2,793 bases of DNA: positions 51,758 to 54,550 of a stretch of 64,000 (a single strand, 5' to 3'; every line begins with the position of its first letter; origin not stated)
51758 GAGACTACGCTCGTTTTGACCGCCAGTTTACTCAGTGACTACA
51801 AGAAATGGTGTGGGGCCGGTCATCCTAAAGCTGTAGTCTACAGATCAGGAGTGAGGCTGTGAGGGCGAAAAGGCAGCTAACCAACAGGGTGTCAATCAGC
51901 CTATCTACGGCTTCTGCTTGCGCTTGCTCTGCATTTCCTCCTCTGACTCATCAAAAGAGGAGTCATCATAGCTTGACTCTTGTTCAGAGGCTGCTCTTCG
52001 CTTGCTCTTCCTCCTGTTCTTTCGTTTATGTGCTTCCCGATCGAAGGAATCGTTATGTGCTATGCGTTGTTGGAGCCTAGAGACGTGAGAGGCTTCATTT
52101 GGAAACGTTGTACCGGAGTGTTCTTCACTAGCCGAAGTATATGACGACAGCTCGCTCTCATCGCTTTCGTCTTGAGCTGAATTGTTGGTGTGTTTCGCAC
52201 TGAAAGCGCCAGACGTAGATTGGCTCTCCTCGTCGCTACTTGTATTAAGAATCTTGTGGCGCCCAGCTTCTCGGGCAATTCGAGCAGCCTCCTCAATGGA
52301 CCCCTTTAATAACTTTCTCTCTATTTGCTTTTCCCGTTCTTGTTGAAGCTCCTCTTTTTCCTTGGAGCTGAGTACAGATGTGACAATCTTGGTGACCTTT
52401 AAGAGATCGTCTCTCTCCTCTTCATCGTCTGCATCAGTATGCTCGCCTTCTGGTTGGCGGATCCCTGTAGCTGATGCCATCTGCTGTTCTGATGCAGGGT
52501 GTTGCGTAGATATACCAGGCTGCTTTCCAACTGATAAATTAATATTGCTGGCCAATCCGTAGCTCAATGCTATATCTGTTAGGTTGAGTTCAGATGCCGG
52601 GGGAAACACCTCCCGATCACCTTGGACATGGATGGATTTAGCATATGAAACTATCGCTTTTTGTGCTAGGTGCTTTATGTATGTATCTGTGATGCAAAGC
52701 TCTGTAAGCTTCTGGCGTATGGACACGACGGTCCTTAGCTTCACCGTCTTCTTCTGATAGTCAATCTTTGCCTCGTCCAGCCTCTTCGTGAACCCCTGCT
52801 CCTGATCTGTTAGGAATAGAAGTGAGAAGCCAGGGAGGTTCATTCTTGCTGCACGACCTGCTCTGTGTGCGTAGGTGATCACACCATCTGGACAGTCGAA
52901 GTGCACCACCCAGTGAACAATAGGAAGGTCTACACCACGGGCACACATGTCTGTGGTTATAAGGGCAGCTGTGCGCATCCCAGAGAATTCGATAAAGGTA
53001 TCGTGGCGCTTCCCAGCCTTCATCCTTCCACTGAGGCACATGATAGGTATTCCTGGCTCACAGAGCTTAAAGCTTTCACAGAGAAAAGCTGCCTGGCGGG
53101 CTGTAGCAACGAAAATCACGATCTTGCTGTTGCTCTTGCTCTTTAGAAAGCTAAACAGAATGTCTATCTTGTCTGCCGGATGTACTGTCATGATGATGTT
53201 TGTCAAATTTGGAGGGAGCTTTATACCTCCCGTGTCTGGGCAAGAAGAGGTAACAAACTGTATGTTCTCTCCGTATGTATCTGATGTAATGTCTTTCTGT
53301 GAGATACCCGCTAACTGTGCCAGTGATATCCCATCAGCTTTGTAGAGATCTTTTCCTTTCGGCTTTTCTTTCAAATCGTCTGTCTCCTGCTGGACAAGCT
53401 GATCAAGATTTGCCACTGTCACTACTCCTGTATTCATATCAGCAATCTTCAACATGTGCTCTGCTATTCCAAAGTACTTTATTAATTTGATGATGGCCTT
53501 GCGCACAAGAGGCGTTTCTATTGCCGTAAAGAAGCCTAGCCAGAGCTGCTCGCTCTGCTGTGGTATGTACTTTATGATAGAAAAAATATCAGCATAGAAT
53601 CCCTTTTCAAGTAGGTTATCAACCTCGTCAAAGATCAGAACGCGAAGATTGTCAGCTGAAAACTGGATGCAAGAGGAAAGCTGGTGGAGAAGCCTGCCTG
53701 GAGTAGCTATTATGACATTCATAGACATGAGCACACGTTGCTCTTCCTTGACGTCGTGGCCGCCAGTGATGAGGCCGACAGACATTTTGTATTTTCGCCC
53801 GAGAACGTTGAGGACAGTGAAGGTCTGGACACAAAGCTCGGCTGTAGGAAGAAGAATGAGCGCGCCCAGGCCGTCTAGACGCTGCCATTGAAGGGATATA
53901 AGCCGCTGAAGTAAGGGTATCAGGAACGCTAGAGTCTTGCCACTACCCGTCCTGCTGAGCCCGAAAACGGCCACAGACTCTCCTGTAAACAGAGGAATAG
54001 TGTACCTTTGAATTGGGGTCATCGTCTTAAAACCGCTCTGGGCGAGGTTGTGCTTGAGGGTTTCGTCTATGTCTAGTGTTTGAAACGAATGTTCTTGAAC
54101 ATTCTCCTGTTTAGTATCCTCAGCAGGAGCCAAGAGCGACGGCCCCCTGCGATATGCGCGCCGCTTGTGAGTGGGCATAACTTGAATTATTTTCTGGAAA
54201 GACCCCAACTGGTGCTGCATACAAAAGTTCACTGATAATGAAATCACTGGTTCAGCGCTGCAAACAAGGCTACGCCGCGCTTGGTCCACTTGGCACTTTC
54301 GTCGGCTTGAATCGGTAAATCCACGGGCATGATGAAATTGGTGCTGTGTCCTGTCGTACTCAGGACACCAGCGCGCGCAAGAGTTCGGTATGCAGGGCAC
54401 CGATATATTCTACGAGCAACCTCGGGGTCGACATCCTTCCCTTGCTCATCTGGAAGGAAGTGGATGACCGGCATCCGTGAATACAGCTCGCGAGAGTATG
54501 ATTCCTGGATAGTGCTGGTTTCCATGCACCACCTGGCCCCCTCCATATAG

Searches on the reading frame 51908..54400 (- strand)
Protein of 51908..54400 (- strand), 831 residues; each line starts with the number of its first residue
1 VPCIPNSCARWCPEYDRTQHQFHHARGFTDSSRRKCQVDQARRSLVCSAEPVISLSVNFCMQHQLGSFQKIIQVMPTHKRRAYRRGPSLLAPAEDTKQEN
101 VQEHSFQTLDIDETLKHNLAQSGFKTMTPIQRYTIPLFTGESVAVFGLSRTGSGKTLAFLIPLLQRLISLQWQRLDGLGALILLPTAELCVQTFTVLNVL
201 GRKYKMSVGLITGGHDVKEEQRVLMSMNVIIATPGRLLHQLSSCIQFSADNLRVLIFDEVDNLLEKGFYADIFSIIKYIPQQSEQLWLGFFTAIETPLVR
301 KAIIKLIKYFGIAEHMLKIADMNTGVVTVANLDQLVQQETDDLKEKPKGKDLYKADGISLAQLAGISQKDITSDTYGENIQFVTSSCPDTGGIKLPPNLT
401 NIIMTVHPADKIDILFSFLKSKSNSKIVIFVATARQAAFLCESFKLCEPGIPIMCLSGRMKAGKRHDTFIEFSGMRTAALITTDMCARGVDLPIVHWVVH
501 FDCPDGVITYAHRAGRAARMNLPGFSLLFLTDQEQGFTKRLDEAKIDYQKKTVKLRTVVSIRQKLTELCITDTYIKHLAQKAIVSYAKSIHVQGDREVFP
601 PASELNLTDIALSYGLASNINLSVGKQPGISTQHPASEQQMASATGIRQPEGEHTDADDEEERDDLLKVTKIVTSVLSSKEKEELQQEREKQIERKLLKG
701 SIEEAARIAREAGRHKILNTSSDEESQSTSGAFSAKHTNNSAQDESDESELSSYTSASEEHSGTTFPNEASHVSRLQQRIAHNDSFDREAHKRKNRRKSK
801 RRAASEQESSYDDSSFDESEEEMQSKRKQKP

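Call 76: search_protein_families(library=pfam, proteins=[window:51908-54400:-], max_evalue=0.0001)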
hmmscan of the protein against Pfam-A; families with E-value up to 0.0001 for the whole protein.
window:51908-54400:- (831 aa): 4 families
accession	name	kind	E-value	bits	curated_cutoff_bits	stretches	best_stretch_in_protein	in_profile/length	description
PF00270.35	DEAD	-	2.8e-32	112.2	26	1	128-292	1-157/167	DEAD/DEAH box helicase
PF00271.37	Helicase_C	-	2.5e-22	79.7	23.5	1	410-521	1-110/110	Helicase conserved C-terminal domain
PF13959.11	CTE_SPB4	-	3e-09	37.2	27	1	572-617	1-47/52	ATP-dependent rRNA helicase SPB4-like, C-terminal extension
PF04851.21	ResIII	-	3.9e-07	30.6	22.5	1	150-290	31-158/164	Type III restriction enzyme, res subunit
